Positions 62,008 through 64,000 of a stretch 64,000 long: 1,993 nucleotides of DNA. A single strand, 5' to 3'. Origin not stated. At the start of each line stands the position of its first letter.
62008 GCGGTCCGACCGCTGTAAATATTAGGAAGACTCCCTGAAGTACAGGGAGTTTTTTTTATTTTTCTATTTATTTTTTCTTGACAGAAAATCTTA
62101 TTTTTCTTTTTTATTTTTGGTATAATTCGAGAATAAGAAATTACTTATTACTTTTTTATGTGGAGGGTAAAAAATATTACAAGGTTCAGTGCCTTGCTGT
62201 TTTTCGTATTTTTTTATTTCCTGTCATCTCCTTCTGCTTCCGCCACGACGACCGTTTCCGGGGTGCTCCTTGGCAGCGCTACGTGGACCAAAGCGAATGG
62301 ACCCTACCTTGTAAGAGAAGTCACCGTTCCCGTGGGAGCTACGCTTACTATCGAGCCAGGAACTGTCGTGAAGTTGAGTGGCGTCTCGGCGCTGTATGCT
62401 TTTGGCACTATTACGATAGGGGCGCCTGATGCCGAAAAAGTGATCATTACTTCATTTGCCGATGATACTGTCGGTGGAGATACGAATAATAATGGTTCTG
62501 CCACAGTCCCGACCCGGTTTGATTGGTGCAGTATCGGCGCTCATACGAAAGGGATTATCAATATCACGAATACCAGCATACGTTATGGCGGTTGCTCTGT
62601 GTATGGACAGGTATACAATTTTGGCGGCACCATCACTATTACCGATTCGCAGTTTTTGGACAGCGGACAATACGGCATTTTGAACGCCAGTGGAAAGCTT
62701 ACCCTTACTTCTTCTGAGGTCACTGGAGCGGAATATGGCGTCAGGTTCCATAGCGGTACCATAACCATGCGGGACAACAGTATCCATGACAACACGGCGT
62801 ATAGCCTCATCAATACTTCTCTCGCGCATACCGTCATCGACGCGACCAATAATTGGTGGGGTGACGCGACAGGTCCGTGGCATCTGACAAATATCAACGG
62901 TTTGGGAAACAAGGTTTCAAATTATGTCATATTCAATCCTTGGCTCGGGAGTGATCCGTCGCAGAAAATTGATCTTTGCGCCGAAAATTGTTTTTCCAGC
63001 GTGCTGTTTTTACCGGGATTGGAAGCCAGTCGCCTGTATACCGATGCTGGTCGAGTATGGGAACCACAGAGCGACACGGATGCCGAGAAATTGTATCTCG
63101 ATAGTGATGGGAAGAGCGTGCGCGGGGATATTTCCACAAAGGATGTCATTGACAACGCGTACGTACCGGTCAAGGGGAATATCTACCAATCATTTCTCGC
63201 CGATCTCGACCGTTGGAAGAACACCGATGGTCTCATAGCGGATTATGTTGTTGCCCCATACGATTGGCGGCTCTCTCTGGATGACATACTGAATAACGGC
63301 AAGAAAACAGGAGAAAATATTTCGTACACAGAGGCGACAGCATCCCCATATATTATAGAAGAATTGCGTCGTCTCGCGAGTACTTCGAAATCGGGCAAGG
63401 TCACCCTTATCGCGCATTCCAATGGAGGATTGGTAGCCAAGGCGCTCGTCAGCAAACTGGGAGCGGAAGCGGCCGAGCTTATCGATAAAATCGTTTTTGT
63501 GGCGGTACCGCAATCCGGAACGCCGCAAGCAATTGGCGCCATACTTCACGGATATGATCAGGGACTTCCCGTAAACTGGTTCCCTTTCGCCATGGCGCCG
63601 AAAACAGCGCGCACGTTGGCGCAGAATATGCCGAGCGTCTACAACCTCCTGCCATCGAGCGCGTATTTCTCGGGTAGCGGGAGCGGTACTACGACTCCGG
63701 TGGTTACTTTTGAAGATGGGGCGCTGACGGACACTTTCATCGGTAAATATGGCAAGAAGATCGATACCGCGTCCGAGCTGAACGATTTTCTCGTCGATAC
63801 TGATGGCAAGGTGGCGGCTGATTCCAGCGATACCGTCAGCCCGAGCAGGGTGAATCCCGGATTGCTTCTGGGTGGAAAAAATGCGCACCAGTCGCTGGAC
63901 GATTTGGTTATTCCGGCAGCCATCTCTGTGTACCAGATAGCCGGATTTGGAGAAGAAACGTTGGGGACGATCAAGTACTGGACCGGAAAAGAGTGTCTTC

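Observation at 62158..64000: Large open reading frame missing from the ORF track: a secreted beta-helix plus lipase/esterase protein truncated by the window edge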

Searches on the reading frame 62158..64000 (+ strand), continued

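Call 54: predict_structure(alignment_id=A3)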
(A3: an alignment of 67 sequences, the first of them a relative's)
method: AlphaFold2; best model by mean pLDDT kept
length: 1037 residues; sequences in the alignment: 67
mean_pLDDT: 90.3   pTM: 0.69
mean pLDDT of the five models: 90.3, 89.4, 88.8, 88.6, 88.4
residues with pLDDT >= 90: 754; 70-90: 204; 50-70: 68; < 50: 11
segments of 3 or more residues with pLDDT < 50: 274-276
pLDDT, mean of each block of 10 residues (from residue 1): 63 72 60 94 95 96 97 91 97 93 88 81 96 97 93 97 97 97 97 96 96 95 94 94 95 90 91 60 95 91 83 94 95 78 85 96 95 96 95 94 97 92 97 96 97 96 92 52 89 96 90 77 97 96 97 95 96 96 93 96 94 96 90 95 93 94 96 87 95 97 93 88 95 96 91 91 95 97 97 92 97 97 97 94 96 83 89 85 66 56 78 83 79 85 89 90 84 93 92 90 74 92 93 92
secondary structure, 60 per line:
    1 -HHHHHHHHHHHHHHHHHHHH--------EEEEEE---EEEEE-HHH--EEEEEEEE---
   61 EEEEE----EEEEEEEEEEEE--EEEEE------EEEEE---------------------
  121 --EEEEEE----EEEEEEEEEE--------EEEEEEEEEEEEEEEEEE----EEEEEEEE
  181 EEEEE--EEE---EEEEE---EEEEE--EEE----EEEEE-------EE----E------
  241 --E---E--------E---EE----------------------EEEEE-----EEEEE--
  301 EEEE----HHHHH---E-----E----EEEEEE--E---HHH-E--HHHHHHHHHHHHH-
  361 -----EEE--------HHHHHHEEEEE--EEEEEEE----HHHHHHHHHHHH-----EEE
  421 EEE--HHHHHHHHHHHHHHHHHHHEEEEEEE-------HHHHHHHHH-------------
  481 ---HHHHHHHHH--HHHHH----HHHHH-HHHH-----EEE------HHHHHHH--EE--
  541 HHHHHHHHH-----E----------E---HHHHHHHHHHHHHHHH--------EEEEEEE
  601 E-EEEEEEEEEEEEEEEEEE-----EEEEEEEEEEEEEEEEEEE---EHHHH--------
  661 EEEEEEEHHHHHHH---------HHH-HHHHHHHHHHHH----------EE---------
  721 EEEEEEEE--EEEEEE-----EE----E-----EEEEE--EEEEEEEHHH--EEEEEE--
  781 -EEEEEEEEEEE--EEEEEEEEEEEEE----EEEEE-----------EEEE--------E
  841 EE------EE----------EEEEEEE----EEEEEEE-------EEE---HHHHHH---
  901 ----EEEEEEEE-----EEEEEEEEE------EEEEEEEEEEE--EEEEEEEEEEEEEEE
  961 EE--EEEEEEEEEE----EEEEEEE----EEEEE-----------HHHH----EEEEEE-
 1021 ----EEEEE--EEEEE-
elements in order (helices of 4 or more, strands of 3 or more residues): H2-21 E30-35 E39-43 E50-57 E61-65 E70-81 E84-88 E95-99 E123-128 E133-142 E151-168 E173-185 E188-190 E194-198 E202-206 E209-211 E216-220 E284-288 E294-298 E301-304 H309-313 E328-333 H347-359 E366-368 H377-382 E383-387 E390-396 H401-412 E418-423 H426-444 E445-451 H459-467 H484-492 H495-499 H504-508 H510-513 E519-521 H528-534 H541-549 H570-585 E594-601 E603-620 E626-644 H649-652 E661-667 H668-674 H688-699 E721-728 E731-736 E754-758 E761-767 E773-778 E782-792 E795-807 E812-816 E828-831 E840-842 E861-867 E872-878 E886-888 H892-897 E905-912 E918-926 E933-943 E946-962 E965-974 E979-985 E990-994 H1006-1009 E1014-1019 E1025-1029 E1032-1036

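Call 57: fold_search(model_id=the predicted structure, library=pdb)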
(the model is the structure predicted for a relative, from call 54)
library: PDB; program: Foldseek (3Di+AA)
matches with E <= 10: 773; with E <= 0.001: 23
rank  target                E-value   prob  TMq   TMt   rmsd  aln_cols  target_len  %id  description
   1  4x92                  1.8e-10  1.00  0.26  0.67   5.4       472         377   15  Crystal structure of Lysosomal Phospholipase A2-S165A (released 2015-03-11)
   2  4x97_A                2.5e-10  1.00  0.26  0.65   5.5       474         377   15  Crystal structure of Lysosomal Phospholipase A2 in complex with methyl arachidonyl fluorophosphonate (MAFP) (released 2015-03-11)
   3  4x90_A                3.4e-10  1.00  0.26  0.66   5.8       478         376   15  Crystal structure of Lysosomal Phospholipase A2 (released 2015-03-11)
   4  4x95_A                5.0e-10  1.00  0.26  0.65   6.0       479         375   15  Crystal structure of fully glycosylated Lysosomal Phospholipase A2 in complex with methyl arachidonyl fluorophosphonat (released 2015-03-25)
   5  5bv7_A                1.3e-08  1.00  0.24  0.60   7.7       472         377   14  Crystal structure of human LCAT (L4F, N5D) in complex with Fab of an agonistic antibody (released 2015-12-16)
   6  6mvd_A                3.3e-07  1.00  0.24  0.60   7.2       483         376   14  Crystal structure of Lecithin:cholesterol acyltransferase (LCAT) in complex with isopropyl dodec-11-enylfluorophosphon (released 2018-12-05)
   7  4xx1_A                3.7e-07  1.00  0.25  0.63   6.2       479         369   13  Low resolution structure of LCAT in complex with Fab1 (released 2015-07-29)
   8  6mvd_B                1.0e-06  1.00  0.24  0.60   7.1       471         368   14  Crystal structure of Lecithin:cholesterol acyltransferase (LCAT) in complex with isopropyl dodec-11-enylfluorophosphon (released 2018-12-05)
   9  5txf_A                1.2e-06  1.00  0.23  0.56   6.6       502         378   13  Crystal structure of Lecithin:cholesterol acyltransferase (LCAT) in a closed conformation (released 2017-10-25)
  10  4xwg_A                2.6e-06  1.00  0.23  0.57   8.9       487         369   13  Crystal Structure of LCAT (C31Y) in complex with Fab1 (released 2015-07-29)
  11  4xx1_J                7.9e-06  1.00  0.25  0.63   6.5       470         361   15  Low resolution structure of LCAT in complex with Fab1 (released 2015-07-29)
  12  6wpx_B                2.2e-05  1.00  0.19  0.39  24.0       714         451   10  Crystal structure of Bacillus licheniformis lipase BlEst2 in propetide form (released 2021-06-09)
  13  6wpx_A                3.0e-05  1.00  0.19  0.38  24.4       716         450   10  Crystal structure of Bacillus licheniformis lipase BlEst2 in propetide form (released 2021-06-09)
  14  3umj_B                5.9e-04  0.98  0.12  0.26  15.4       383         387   13  Crystal Structure of D311E Lipase (released 2012-02-22)
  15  6a12                  6.2e-04  0.98  0.12  0.27  17.1       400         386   11  X-ray structure of lipase from Geobacillus thermoleovorans (released 2018-06-20)
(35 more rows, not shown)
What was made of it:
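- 62998..63999 (+): LCAT/LPLA2-fold alpha/beta-hydrolase domain, N-terminal about 80% (aa 281-614). Catalytic Asp and His are not included. In the full-length homologue the TM-score to LPLA2 is 0.67 (call 57).
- On LCAT family (PF02450): For the complete domain of a 59%-identical relative, E = 1.8e-10 and TM-score 0.67 (call 57).
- Closest known: LCAT family. Same: The overall fold is the same: a full-length homologue reaches TM-score 0.65-0.67 to LPLA2 and 0.56-0.63 to LCAT (call 57).
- The full-length 59%-identical homologue has pLDDT 90.3 (call 54), with LPLA2 at E = 1.8e-10 and TM-score 0.67, and LCAT at TM-score 0.56-0.63 (call 57). PHB depolymerase PhaZ7 appears among weaker structural matches (call 57).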

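Call 58: search_solved_structures(query=A3, max_evalue=0.01, show_alignments=3)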
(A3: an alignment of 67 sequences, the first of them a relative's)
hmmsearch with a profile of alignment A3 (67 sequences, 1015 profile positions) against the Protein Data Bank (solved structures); distinct sequences matched with E-value up to 0.01: 2.
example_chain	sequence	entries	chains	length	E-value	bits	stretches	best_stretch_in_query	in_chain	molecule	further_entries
4r1d_A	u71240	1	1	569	0.00023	22.6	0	419-440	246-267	Uncharacterized protein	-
7o0y_A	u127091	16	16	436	0.0045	18.4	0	175-268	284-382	Probable ABC transporter binding protein NosD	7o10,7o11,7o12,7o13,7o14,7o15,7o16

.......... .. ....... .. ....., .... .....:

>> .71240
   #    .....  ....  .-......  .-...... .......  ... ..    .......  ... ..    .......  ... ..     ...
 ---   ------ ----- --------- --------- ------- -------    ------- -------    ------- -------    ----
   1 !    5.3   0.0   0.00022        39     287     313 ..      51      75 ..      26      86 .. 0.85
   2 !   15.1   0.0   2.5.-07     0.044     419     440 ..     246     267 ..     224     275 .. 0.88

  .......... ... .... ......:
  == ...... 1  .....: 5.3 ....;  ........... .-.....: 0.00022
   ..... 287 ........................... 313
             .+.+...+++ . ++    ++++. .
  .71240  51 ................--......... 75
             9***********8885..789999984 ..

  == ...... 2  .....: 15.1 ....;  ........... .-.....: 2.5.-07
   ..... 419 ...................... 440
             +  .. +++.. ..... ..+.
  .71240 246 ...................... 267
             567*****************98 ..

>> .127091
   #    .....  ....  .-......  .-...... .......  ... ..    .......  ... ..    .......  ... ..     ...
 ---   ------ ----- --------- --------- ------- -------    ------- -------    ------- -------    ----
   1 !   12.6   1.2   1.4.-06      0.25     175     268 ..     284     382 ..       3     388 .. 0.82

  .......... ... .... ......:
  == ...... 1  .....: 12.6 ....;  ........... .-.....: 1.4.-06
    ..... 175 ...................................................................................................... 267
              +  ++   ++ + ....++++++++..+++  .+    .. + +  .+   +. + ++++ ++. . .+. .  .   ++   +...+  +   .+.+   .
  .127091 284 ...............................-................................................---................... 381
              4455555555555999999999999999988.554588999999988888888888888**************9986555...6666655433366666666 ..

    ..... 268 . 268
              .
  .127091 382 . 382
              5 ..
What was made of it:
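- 62248..62916 (+): Right-handed beta-helix (NosD/CASH-like) module, aa 31-253, capped by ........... (aa 231-241, nt 62848-62880). NosD chain 7o0y_A hit (call 58).
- On Right-handed beta-helix (PF13229 / NosD-like): NosD PDB profile hit at E = 0.0045 (call 58).
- Closest known: NosD / CASH-type right-handed beta-helix proteins. Same: The cap motif NNWWGD aligns with NosD '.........' (call 58).
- Tried and rejected: The family profile against the PDB reached only Tle4 and NosD (call 58).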

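Call 60: find_encoding_contigs(protein=P0004, flank=7000, max_places=2)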
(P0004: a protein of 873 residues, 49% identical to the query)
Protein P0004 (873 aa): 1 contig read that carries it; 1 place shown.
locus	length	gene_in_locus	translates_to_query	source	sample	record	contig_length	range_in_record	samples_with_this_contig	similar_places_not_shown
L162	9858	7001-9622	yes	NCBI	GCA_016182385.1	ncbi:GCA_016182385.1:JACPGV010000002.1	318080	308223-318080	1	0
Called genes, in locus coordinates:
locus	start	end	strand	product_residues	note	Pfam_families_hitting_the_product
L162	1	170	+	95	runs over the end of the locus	-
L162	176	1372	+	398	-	PF00579:tRNA-synt_1b, PF22421:SYY_C-terminal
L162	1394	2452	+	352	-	PF02912:Phe_tRNA-synt_N, PF01409:tRNA-synt_2d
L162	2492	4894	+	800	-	PF01588:tRNA_bind, PF03483:B3_4, PF03484:B5, PF17759:tRNA_synthFbeta, PF03147:FDX-ACB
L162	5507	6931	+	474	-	PF13727:CoA_binding_3, PF02397:Bac_transf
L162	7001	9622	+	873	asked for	PF28492:Beta_helix_4 (faint), PF13229:Beta_helix (weak), PF02450:LCAT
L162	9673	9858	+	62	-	?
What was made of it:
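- Local synteny matches a Moranbacteria MAG (call 60).
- Tried and rejected: Synteny was found instead with a Moranbacteria MAG (call 60).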

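Call 65: search_protein_families(library=pfam, alignment_id=A4, max_evalue=1)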
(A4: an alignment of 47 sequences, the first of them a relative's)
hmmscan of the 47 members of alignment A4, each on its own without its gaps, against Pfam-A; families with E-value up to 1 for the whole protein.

A. member 1, P0160 (135 aa): 0 families

B. families by the number of members that match (of 47 scanned): 32 families (the first 25 are shown)
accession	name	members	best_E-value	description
PF02656.20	DUF202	3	0.0023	Domain of unknown function (DUF202)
PF12420.13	DUF3671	3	0.053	Fam-L, Fam-M like protein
PF06347.19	SH3_4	2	0.0084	Bacterial SH3 domain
PF05080.17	DUF681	2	0.031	Protein of unknown function (DUF681)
PF05656.20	DUF805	2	0.049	Protein of unknown function (DUF805)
PF00520.37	Ion_trans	2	0.13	Ion transport protein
PF09843.14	DUF2070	2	0.25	Predicted membrane protein (DUF2070)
PF24379.1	DUF7535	1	0.0022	Family of unknown function (DUF7535)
PF00375.23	SDF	1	0.0053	Sodium:dicarboxylate symporter family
PF06692.16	MNSV_P7B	1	0.0065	Melon necrotic spot virus P7B protein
PF12730.13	ABC2_membrane_4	1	0.0087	ABC-2 family transporter protein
PF12911.12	OppC_N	1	0.049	N-terminal TM domain of oligopeptide transport permease C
PF05449.16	Phage_holin_3_7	1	0.058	Putative 3TM holin, Phage_holin_3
PF01496.24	V_ATPase_I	1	0.088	V-type ATPase 116kDa subunit family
PF09897.14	DUF2124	1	0.089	Uncharacterized protein conserved in archaea (DUF2124)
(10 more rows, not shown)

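Call 66: search_solved_structures(query=A4, max_evalue=10)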
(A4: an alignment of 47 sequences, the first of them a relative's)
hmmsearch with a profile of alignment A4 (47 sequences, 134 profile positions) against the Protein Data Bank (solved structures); distinct sequences matched with E-value up to 10: 0.
